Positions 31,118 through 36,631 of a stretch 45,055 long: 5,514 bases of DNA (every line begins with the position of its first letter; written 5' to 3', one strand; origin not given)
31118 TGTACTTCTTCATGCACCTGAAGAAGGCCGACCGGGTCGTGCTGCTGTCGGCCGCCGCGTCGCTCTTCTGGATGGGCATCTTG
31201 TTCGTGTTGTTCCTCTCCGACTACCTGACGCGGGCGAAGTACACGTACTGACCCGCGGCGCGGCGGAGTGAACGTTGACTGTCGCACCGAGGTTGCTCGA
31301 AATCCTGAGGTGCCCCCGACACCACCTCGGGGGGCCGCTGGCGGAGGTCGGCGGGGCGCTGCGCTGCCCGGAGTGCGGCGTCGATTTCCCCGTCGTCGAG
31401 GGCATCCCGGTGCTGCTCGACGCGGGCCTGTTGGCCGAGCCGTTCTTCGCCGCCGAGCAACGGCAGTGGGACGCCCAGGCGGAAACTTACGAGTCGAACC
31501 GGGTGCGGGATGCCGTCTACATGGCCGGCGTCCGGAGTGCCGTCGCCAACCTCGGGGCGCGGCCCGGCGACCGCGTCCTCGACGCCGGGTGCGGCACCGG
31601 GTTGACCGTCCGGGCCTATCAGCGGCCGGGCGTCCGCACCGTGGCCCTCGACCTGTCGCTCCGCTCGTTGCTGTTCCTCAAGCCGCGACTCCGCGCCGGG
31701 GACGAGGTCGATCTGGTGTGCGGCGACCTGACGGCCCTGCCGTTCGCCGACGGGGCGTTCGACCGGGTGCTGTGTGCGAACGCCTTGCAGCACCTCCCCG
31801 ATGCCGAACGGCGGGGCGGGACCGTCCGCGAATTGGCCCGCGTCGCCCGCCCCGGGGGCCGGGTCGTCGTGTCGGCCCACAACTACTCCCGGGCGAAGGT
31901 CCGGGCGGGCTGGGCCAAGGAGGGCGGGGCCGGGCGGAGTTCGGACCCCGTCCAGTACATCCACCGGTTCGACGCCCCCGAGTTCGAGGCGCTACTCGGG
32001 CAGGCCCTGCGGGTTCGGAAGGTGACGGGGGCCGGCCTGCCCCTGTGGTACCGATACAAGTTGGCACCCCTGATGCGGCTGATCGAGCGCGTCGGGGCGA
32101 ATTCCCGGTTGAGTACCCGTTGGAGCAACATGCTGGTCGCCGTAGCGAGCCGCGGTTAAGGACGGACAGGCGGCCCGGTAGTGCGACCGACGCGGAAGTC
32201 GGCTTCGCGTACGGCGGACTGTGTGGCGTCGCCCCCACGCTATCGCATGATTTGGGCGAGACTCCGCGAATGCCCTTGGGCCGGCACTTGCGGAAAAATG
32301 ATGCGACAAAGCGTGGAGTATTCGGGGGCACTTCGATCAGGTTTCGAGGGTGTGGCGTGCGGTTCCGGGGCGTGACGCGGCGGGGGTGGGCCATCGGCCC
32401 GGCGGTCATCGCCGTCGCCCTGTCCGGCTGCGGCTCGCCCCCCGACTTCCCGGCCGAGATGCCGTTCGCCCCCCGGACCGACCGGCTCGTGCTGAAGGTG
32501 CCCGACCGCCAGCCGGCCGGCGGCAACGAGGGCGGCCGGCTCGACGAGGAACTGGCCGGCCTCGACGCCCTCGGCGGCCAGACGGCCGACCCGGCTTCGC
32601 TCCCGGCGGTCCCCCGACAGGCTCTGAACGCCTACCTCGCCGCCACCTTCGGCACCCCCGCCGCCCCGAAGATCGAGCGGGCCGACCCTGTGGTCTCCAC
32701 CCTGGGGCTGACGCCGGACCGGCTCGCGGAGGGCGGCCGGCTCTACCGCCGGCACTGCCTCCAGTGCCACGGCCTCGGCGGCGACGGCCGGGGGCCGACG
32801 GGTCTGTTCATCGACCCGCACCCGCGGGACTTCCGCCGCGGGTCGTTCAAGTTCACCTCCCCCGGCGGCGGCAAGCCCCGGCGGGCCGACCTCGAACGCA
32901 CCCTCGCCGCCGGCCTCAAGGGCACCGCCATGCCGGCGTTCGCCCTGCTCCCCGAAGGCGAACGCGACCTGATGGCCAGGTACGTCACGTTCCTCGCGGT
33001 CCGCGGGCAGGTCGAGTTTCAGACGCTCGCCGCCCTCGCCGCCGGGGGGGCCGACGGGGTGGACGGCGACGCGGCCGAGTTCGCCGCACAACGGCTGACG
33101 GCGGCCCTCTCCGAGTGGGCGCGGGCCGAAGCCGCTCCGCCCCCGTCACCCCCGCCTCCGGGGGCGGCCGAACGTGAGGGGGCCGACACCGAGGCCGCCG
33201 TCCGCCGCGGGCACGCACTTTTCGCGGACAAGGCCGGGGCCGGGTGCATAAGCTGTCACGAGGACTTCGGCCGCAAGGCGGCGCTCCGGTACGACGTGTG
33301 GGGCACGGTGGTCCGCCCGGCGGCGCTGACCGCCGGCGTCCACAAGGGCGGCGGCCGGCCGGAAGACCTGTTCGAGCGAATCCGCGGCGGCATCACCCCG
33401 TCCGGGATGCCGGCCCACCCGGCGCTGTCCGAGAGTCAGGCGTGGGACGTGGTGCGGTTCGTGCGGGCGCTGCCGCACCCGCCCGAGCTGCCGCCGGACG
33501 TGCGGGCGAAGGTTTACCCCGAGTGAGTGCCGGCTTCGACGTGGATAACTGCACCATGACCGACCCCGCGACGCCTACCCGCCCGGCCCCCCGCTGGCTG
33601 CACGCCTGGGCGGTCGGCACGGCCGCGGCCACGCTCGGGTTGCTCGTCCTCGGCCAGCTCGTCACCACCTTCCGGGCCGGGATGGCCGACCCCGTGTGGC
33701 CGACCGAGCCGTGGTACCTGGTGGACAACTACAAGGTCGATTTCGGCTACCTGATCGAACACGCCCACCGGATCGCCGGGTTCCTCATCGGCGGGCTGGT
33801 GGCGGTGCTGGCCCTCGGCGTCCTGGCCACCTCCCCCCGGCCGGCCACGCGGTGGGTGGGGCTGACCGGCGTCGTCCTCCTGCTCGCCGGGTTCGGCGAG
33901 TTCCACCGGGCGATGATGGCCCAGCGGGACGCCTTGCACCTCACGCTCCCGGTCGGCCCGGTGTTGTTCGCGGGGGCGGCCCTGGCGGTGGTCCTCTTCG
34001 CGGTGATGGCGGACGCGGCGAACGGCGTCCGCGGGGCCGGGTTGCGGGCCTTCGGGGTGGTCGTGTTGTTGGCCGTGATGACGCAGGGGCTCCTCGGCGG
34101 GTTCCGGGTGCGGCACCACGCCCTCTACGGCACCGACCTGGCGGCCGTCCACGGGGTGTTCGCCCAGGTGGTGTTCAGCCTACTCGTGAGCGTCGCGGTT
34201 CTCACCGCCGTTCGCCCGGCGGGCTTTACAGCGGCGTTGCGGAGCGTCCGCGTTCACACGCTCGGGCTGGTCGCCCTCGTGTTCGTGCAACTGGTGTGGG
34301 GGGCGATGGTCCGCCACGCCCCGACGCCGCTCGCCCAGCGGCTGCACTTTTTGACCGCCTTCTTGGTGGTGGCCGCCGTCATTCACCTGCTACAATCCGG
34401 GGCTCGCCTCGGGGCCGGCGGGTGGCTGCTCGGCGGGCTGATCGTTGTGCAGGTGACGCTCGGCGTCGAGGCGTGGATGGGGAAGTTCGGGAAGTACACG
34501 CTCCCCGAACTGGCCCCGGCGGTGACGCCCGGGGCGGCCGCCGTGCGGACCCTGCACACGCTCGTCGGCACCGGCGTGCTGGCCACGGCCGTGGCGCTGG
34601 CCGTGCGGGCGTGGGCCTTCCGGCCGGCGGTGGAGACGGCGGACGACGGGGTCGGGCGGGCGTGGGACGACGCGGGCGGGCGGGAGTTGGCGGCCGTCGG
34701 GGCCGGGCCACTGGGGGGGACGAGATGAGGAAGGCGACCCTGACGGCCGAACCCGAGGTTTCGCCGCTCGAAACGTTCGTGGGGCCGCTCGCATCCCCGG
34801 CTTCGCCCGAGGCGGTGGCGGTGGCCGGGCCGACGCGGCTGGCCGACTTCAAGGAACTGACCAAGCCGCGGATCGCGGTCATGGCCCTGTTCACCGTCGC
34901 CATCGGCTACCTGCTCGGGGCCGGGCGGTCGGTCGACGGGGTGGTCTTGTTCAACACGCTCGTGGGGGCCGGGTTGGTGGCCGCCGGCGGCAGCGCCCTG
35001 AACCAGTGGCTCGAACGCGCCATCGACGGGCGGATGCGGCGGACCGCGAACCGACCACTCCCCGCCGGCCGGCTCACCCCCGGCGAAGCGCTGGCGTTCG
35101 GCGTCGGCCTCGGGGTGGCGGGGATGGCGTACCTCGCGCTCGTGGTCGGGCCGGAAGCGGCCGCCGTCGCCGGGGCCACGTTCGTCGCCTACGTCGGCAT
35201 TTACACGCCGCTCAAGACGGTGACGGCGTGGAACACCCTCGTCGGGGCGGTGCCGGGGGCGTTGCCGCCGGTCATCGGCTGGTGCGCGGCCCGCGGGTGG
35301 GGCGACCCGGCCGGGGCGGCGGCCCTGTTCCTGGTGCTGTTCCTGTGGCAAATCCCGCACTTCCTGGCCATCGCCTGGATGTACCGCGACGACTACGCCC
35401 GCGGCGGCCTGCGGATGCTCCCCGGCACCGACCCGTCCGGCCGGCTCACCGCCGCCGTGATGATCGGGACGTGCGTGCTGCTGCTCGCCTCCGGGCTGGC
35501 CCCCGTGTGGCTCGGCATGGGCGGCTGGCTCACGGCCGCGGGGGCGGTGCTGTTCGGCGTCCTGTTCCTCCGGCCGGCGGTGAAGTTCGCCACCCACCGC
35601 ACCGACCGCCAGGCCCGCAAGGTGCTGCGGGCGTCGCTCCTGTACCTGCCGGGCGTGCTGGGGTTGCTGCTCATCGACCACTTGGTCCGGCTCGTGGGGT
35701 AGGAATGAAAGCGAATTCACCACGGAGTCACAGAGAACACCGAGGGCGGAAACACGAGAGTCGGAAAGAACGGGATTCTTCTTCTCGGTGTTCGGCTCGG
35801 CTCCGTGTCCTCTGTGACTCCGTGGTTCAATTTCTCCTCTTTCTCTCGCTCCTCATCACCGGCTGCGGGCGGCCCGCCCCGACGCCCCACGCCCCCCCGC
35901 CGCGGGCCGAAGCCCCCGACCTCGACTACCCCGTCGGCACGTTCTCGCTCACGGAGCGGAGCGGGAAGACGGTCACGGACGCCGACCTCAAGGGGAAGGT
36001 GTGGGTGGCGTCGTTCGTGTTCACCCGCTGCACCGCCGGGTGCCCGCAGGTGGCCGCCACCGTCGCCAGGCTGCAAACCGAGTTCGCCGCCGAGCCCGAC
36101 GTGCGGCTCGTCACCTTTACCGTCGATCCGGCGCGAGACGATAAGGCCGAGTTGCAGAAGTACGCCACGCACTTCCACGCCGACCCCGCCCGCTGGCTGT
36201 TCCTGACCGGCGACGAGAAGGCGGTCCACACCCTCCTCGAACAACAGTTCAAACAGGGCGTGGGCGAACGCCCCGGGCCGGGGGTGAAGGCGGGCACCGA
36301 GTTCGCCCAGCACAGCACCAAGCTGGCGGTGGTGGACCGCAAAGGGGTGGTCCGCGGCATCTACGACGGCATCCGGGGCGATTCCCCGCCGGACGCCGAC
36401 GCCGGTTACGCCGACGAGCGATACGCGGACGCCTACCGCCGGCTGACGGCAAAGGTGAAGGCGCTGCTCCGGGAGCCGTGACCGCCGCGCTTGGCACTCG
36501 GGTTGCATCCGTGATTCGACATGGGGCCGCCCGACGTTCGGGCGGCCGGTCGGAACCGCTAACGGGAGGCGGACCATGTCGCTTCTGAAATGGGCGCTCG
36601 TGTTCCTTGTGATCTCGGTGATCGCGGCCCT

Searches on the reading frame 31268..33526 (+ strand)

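Call 64: search_protein_families(library=pfam, max_evalue=0.00001, proteins=[window:31268-33526:+])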
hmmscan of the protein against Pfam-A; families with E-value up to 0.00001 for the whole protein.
window:31268-33526:+ (752 aa): 2 families
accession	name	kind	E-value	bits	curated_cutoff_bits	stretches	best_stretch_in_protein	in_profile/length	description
PF13442.11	Cytochrome_CBB3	-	5.5e-16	59.1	27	1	485-573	2-68/68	Cytochrome C oxidase, cbb3-type, subunit III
PF00034.26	Cytochrom_C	-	2.6e-11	45.1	21.3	0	646-735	2-89/90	Cytochrome c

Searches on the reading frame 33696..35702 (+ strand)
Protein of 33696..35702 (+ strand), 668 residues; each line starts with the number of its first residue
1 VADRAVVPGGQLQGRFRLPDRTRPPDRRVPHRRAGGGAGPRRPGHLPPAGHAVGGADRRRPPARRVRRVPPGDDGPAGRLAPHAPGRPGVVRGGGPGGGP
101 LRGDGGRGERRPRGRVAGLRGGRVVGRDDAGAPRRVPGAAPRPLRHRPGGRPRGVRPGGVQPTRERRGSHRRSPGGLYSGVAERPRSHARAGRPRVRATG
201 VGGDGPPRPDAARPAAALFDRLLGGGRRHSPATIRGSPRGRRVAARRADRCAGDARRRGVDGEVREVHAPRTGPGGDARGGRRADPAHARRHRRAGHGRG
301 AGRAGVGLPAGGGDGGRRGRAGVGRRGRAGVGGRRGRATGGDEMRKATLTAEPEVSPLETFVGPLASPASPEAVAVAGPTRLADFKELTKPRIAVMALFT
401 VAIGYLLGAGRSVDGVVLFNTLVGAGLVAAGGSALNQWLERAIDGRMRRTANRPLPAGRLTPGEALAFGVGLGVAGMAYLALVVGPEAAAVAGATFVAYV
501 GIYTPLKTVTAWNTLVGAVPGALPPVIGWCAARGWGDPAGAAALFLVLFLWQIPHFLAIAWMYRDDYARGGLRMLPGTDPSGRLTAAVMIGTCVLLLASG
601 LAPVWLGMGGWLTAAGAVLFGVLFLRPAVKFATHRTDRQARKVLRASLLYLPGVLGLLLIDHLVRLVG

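Call 11: search_protein_families(library=pfam, proteins=[window:33696-35702:+])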
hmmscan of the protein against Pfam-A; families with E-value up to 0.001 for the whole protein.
window:33696-35702:+ (668 aa): 1 family
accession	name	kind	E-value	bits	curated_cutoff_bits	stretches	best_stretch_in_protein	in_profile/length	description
PF01040.23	UbiA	-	9.2e-54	182.8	34.2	1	397-644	1-244/250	UbiA prenyltransferase family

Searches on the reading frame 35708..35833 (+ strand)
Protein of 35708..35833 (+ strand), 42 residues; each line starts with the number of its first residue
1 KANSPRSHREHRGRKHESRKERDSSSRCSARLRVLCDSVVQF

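Call 96: find_homologous_proteins(query=A6, max_evalue=10)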
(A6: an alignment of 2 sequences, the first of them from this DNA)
Query A6 (2 sequences): 1 candidates shared short words with the query, none scored E <= 10.

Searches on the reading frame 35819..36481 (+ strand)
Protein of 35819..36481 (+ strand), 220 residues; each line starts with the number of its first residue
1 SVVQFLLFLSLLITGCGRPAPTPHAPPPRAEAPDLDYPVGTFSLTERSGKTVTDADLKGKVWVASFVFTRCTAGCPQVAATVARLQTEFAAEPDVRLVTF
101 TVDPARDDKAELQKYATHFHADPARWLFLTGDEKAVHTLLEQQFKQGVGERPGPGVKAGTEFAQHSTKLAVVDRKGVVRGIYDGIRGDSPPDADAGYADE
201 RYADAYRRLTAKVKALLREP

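Call 54: find_homologous_proteins(query=window:35819-36481:+, max_evalue=1e-20)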
Query window:35819-36481:+ (220 aa): 1607 proteins with E <= 1e-20 among 2746 candidates; the best 120 are listed.
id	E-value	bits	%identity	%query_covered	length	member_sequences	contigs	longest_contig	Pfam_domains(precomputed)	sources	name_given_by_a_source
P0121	2.5e-143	493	100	100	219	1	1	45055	PF02630.21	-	-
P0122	6.4e-76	273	61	94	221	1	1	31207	PF08534.17,PF02630.21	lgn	-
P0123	3.5e-73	264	62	94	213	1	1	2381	PF02630.21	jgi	jgi:cytochrome oxidase Cu insertion factor (SCO1/SenC/PrrC family)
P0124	1.6e-72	262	61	93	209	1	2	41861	PF08534.17,PF02630.21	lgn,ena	-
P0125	3.7e-72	261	63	86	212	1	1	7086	PF02630.21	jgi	jgi:cytochrome oxidase Cu insertion factor (SCO1/SenC/PrrC family)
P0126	1.1e-71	259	58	98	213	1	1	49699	PF08534.17,PF02630.21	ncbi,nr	ncbi:MAG: hypothetical protein JWO38_1958 [Gemmataceae bacterium]|nr:hypothetical protein [Gemmatace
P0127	1.4e-71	259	60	93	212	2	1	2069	PF08534.17,PF02630.21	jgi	jgi:cytochrome oxidase Cu insertion factor (SCO1/SenC/PrrC family)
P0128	6.5e-71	257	62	93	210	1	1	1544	PF08534.17,PF02630.21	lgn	-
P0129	4.6e-70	254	60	93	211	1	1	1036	PF08534.17,PF02630.21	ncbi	-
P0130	6.6e-70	253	60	94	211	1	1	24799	PF08534.17,PF02630.21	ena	-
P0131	8.3e-70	253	59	94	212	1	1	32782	PF02630.21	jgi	jgi:cytochrome oxidase Cu insertion factor (SCO1/SenC/PrrC family)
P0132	1.4e-69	252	58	94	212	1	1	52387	PF02630.21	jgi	jgi:cytochrome oxidase Cu insertion factor (SCO1/SenC/PrrC family)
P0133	2.3e-69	251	62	84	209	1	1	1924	PF08534.17,PF02630.21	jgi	jgi:cytochrome oxidase Cu insertion factor (SCO1/SenC/PrrC family)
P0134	6.5e-69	250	63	92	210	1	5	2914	PF02630.21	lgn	-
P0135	1.6e-68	249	57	94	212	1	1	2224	PF08534.17,PF02630.21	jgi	jgi:cytochrome oxidase Cu insertion factor (SCO1/SenC/PrrC family)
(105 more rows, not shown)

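Call 72: find_encoding_contigs(protein=P0126, flank=6000, max_places=1)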
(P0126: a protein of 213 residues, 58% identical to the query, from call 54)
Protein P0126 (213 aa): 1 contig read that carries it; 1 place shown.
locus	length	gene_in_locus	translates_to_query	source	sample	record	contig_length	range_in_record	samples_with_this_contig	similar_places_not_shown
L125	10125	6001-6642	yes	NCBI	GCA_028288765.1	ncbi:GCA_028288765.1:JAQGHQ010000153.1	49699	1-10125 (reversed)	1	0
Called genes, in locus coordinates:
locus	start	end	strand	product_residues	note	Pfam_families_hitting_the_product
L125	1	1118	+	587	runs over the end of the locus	PF00115:COX1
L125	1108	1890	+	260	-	PF00510:COX3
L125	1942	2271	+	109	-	PF03626:COX4_pro (weak)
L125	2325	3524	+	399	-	PF13442:Cytochrome_CBB3, PF00034:Cytochrom_C (weak), PF13442:Cytochrome_CBB3 (weak)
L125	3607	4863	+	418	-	PF02628:COX15-CtaA (faint)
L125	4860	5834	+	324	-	PF01040:UbiA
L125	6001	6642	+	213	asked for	PF08534:Redoxin, PF02630:SCO1-SenC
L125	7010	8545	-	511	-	PF00072:Response_reg, PF00158:Sigma54_activat, PF14532:Sigma54_activ_2, PF07728:AAA_5 (weak), PF25601:AAA_lid_14, PF02954:HTH_8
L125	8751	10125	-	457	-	PF00672:HAMP, PF00512:HisKA, PF02518:HATPase_c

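Call 73: find_encoding_contigs(protein=P0124, flank=6000, max_places=1)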
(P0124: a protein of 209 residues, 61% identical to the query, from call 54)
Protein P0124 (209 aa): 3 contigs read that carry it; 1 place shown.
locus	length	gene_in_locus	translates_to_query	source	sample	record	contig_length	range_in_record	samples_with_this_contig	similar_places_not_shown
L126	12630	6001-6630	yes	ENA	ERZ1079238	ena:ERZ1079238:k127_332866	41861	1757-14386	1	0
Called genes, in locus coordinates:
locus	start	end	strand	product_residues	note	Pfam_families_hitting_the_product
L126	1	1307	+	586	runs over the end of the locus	PF00115:COX1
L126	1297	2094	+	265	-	PF00510:COX3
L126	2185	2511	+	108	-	PF03626:COX4_pro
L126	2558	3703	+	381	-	PF13442:Cytochrome_CBB3, PF00034:Cytochrom_C (weak), PF13442:Cytochrome_CBB3 (weak)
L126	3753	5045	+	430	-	PF02628:COX15-CtaA (weak)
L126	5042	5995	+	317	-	PF01040:UbiA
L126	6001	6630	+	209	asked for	PF08534:Redoxin (weak), PF02630:SCO1-SenC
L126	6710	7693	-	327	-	PF02254:TrkA_N (weak), PF03446:NAD_binding_2, PF00393:6PGD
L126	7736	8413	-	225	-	PF06026:Rib_5-P_isom_A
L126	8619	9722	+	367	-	-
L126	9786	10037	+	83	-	-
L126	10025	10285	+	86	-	-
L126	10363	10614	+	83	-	-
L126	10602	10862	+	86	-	-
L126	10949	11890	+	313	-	PF00248:Aldo_ket_red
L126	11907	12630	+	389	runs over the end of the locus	-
